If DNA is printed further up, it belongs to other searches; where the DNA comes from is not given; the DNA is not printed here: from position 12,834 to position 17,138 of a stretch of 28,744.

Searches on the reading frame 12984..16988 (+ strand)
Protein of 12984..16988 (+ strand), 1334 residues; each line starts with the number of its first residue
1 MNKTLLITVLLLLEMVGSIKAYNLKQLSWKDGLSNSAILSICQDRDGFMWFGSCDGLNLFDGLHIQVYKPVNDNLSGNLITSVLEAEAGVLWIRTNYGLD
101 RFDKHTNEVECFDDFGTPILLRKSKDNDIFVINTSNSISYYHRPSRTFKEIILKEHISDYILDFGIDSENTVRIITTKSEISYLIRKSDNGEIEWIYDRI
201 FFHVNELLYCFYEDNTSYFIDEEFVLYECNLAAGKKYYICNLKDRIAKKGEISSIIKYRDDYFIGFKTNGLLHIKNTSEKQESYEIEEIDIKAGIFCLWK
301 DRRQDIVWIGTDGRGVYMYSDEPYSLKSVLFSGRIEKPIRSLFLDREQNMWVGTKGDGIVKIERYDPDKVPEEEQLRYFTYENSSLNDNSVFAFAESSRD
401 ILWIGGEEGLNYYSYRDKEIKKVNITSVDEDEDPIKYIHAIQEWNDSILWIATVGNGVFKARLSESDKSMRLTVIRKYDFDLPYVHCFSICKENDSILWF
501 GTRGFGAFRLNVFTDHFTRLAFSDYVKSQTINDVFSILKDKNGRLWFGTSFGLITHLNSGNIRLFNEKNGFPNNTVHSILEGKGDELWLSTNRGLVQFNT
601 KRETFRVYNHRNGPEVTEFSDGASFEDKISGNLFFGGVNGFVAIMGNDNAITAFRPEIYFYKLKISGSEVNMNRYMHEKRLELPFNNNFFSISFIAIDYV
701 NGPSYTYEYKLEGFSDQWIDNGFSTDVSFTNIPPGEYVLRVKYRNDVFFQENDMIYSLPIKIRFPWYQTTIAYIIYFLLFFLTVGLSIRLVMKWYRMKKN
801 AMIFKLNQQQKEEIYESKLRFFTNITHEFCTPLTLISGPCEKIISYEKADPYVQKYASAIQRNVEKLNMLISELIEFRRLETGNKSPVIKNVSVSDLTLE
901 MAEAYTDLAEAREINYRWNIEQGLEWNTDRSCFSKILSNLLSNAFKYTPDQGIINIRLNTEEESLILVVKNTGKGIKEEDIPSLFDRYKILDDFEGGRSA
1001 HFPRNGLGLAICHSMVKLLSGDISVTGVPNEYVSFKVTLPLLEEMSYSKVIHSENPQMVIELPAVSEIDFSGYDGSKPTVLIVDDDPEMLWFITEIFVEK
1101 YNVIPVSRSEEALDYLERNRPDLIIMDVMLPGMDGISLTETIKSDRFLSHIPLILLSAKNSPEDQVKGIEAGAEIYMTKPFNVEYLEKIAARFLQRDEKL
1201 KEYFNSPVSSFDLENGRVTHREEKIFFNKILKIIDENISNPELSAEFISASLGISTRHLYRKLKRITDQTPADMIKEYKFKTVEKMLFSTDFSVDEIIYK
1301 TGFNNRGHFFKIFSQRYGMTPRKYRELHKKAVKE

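Call 3: search_protein_families(library=pfam, proteins=[window:12984-16988:+])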
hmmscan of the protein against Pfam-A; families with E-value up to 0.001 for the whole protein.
window:12984-16988:+ (1334 aa): 8 families
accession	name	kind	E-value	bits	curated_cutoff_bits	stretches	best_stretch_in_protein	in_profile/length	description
PF07494.17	Reg_prop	-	2.3e-30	101.2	20.4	2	32-53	1-22/24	Two component regulator propeller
PF00072.30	Response_reg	-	1.2e-24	87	30.2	1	1080-1189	1-109/111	Response regulator receiver domain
PF02518.31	HATPase_c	-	2.3e-19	70.3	26.4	1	933-1041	6-109/111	Histidine kinase-, DNA gyrase B-, and HSP90-like ATPase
PF12833.13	HTH_18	-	3.2e-19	69.4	33.6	1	1249-1326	2-79/80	Helix-turn-helix domain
PF07495.19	Y_Y_Y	-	3.7e-14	52.8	26.6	1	698-762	1-64/65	Y_Y_Y domain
PF00165.29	HTH_AraC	-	1.2e-12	48.1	26.6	1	1289-1325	6-41/42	Bacterial regulatory helix-turn-helix proteins, AraC family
PF00512.31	HisKA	-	7.6e-09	35.9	26.9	1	818-883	2-66/66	His Kinase A (phospho-acceptor) domain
PF14501.12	HATPase_c_5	-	0.00033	21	22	0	933-1040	6-102/102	GHKL domain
